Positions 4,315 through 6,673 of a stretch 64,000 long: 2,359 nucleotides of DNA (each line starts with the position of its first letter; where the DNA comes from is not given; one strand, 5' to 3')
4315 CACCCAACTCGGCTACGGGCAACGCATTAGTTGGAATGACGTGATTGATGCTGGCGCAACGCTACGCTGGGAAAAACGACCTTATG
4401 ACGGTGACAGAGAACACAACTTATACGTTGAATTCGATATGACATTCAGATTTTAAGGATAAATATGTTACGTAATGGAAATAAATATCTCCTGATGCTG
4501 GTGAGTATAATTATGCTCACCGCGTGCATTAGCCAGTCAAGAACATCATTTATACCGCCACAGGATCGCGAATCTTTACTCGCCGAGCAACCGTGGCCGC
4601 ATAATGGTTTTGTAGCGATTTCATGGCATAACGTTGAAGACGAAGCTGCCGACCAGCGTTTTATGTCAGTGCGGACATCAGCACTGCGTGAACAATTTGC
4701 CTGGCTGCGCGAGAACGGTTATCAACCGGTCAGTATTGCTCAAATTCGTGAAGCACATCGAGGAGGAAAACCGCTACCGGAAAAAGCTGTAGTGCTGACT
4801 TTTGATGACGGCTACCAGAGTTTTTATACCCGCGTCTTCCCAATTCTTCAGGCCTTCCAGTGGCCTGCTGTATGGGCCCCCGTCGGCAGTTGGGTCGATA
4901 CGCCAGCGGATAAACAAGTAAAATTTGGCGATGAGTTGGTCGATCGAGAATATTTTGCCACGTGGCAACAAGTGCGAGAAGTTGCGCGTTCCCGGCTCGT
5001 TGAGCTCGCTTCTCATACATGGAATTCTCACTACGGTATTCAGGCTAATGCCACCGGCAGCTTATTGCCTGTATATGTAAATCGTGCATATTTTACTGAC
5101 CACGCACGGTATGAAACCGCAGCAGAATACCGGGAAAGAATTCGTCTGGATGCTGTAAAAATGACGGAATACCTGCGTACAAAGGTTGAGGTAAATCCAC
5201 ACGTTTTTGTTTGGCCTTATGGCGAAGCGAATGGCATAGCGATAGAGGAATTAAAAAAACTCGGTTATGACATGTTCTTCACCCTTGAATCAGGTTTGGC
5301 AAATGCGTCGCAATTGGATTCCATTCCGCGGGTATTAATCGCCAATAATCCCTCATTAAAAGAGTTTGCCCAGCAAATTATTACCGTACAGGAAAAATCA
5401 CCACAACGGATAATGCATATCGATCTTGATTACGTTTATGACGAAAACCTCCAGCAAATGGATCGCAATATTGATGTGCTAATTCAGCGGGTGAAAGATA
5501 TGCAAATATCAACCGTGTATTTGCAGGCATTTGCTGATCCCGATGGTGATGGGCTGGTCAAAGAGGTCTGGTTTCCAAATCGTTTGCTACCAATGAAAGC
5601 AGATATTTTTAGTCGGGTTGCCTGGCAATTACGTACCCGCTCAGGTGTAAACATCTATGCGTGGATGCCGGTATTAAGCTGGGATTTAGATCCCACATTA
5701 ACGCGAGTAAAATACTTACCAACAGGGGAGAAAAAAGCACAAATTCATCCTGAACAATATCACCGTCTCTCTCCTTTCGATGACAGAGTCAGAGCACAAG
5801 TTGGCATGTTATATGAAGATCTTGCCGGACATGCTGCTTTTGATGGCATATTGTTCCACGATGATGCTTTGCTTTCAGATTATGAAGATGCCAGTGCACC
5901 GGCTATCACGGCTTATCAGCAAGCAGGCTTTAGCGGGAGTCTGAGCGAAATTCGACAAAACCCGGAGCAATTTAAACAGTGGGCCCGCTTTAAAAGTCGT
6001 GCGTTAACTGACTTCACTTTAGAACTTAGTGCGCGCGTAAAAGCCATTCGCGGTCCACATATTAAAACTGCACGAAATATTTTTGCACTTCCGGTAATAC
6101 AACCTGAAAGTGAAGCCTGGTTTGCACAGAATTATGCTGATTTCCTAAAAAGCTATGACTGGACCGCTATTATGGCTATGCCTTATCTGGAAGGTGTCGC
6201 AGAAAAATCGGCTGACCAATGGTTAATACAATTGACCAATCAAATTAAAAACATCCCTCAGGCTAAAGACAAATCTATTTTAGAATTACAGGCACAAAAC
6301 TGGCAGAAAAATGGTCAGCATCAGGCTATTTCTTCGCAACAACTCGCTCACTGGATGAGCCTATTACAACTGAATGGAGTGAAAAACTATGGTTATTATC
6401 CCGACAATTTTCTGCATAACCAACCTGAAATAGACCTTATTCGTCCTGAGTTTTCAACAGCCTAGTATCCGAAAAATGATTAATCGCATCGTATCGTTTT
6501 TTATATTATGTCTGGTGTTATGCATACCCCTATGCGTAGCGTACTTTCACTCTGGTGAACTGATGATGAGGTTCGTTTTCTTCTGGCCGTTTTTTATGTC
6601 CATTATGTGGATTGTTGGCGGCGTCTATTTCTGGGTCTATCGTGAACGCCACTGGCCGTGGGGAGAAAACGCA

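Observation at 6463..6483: Amber codon trims the last 6 codons of pgaB inside the pgaB/pgaC overlap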

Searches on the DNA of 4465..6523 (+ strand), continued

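Call 25: search_dna_similar(query=L011:1-8001:+, collection=ecoli_genomes, mode=near, max_rows=4)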
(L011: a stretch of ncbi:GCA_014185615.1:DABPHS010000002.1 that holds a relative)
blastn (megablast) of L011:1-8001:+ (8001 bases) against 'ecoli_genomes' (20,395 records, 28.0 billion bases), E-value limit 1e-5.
Records with a match: 5422; places in all: 5534; records where one place covers at least 80% of the query: 4280.
Genomes with a match: 5421 of 5426; with a place that covers at least 80% of the query: 4280. Places per genome that has any: lowest 1, median 1, highest 4. On chromosomes: 5526 places; on plasmids: 8.
Best place of each record, by identity: >=99% 2682; 95-99% 2659; 80-90% 80; 60-80% 1.
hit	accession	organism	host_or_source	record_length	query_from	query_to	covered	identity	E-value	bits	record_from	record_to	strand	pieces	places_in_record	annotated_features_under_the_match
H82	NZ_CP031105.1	Escherichia coli strain AMSCJX02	Giant panda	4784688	1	8001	100%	100.0%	0e+0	14765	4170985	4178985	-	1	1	pgaA: poly-beta-1,6 N-acetyl-D-glucosamine export porin PgaA | pgaB: poly-beta-1,6-N-acetyl-D-glucosamine N-deacetylase PgaB | pgaC: poly-beta-1,6-N-acetyl-D-glucosamine synthase | phoH: phosphate starvation-inducible protein PhoH | pgaD: poly-beta-1,6-N-acetyl-D-glucosamine biosynthesis protein PgaD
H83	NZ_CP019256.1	Escherichia coli strain 13TMH22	Homo sapiens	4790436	1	8001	100%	100.0%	0e+0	14765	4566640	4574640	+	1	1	pgaA: poly-beta-1,6 N-acetyl-D-glucosamine export porin PgaA | pgaB: poly-beta-1,6-N-acetyl-D-glucosamine N-deacetylase PgaB | pgaC: poly-beta-1,6-N-acetyl-D-glucosamine synthase | phoH: phosphate starvation-inducible protein PhoH | pgaD: poly-beta-1,6-N-acetyl-D-glucosamine biosynthesis protein PgaD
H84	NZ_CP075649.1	Escherichia coli strain STEC17-190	Homo sapiens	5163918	1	8001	100%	100.0%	0e+0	14765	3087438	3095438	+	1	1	pgaA: poly-beta-1,6 N-acetyl-D-glucosamine export porin PgaA | pgaB: poly-beta-1,6-N-acetyl-D-glucosamine N-deacetylase PgaB | pgaC: poly-beta-1,6-N-acetyl-D-glucosamine synthase | phoH: phosphate starvation-inducible protein PhoH | pgaD: poly-beta-1,6-N-acetyl-D-glucosamine biosynthesis protein PgaD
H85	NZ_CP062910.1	Escherichia coli O112ab:H8 strain Res13-Lact-EA06-22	Sus scrofa domesticus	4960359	1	8001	100%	100.0%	0e+0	14765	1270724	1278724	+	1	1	pgaA: poly-beta-1,6 N-acetyl-D-glucosamine export porin PgaA | pgaB: poly-beta-1,6-N-acetyl-D-glucosamine N-deacetylase PgaB | pgaC: poly-beta-1,6-N-acetyl-D-glucosamine synthase | phoH: phosphate starvation-inducible protein PhoH | pgaD: poly-beta-1,6-N-acetyl-D-glucosamine biosynthesis protein PgaD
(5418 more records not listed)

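Call 26: get_annotated_region(hit=H66, flank=0)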
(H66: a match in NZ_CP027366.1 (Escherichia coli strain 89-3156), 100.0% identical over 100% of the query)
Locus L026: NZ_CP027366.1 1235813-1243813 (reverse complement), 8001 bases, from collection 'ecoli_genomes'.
description: Escherichia coli strain 89-3156 chromosome, complete genome
organism: Escherichia coli strain 89-3156 (NCBI taxid 562)
replicon: chromosome; assembly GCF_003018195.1
host: missing; source: missing; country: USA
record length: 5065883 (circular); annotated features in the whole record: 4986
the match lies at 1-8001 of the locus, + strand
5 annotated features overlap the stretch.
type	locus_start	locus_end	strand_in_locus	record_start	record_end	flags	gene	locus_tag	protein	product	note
CDS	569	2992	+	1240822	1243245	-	pgaA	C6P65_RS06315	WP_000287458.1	poly-beta-1,6 N-acetyl-D-glucosamine export porin PgaA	-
CDS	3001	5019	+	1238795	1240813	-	pgaB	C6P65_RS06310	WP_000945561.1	poly-beta-1,6-N-acetyl-D-glucosamine N-deacetylase PgaB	-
CDS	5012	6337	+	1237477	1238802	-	pgaC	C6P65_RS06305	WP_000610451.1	poly-beta-1,6-N-acetyl-D-glucosamine synthase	-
CDS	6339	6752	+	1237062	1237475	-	pgaD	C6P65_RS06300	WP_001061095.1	poly-beta-1,6-N-acetyl-D-glucosamine biosynthesis protein PgaD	-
CDS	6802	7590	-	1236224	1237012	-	phoH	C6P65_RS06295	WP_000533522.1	phosphate starvation-inducible protein PhoH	-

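Call 27: get_annotated_region(hit=H72, flank=0)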
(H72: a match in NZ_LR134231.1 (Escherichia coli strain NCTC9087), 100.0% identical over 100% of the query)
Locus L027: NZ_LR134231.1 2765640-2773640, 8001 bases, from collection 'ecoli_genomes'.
description: Escherichia coli strain NCTC9087 chromosome 1, complete sequence
organism: Escherichia coli strain NCTC9087 (NCBI taxid 562)
replicon: chromosome; assembly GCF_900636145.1
host: missing; source: not available: to be reported later; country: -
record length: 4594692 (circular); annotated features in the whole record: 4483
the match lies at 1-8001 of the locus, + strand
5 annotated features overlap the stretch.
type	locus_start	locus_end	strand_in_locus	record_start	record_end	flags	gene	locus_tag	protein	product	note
CDS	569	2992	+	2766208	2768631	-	pgaA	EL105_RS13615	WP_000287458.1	poly-beta-1,6 N-acetyl-D-glucosamine export porin PgaA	-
CDS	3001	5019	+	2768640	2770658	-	pgaB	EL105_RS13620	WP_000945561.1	poly-beta-1,6-N-acetyl-D-glucosamine N-deacetylase PgaB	-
CDS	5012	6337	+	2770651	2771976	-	pgaC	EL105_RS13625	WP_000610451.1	poly-beta-1,6-N-acetyl-D-glucosamine synthase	-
CDS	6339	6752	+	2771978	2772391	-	pgaD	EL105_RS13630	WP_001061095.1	poly-beta-1,6-N-acetyl-D-glucosamine biosynthesis protein PgaD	-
CDS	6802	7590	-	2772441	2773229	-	phoH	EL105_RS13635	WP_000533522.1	phosphate starvation-inducible protein PhoH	-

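Call 28: get_annotated_region(hit=H78, flank=0)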
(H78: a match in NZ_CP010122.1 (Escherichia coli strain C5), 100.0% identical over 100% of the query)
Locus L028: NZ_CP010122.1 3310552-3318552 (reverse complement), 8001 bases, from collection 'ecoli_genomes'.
description: Escherichia coli strain C5 chromosome, complete genome
organism: Escherichia coli strain C5 (NCBI taxid 562)
replicon: chromosome; assembly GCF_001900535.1
host: cow; source: -; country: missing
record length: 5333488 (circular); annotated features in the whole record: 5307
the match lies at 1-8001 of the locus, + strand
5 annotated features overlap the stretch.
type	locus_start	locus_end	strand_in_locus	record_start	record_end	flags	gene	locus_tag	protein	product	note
CDS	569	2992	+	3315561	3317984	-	pgaA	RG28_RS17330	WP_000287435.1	poly-beta-1,6 N-acetyl-D-glucosamine export porin PgaA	-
CDS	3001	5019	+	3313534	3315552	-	pgaB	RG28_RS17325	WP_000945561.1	poly-beta-1,6-N-acetyl-D-glucosamine N-deacetylase PgaB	-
CDS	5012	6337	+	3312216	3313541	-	pgaC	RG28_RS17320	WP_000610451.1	poly-beta-1,6-N-acetyl-D-glucosamine synthase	-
CDS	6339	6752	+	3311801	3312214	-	pgaD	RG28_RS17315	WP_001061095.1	poly-beta-1,6-N-acetyl-D-glucosamine biosynthesis protein PgaD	-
CDS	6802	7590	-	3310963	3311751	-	phoH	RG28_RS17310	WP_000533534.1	phosphate starvation-inducible protein PhoH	-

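Call 29: get_annotated_region(hit=H82, flank=0)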
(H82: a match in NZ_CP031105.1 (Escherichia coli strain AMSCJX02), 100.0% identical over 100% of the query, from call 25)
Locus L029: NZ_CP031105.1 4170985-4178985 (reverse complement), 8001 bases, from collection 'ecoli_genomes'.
description: Escherichia coli strain AMSCJX02 chromosome, complete genome
organism: Escherichia coli strain AMSCJX02 (NCBI taxid 562)
replicon: chromosome; assembly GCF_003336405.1
host: Giant panda; source: feces; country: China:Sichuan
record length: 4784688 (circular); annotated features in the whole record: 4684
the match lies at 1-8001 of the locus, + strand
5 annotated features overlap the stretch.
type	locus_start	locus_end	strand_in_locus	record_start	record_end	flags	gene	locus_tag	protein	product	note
CDS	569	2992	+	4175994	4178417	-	pgaA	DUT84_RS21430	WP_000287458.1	poly-beta-1,6 N-acetyl-D-glucosamine export porin PgaA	-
CDS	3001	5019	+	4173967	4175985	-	pgaB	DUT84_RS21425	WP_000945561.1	poly-beta-1,6-N-acetyl-D-glucosamine N-deacetylase PgaB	-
CDS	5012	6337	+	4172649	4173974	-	pgaC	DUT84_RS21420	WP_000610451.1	poly-beta-1,6-N-acetyl-D-glucosamine synthase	-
CDS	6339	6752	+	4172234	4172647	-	pgaD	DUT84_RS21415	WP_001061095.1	poly-beta-1,6-N-acetyl-D-glucosamine biosynthesis protein PgaD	-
CDS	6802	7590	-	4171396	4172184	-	phoH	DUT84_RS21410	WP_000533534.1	phosphate starvation-inducible protein PhoH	-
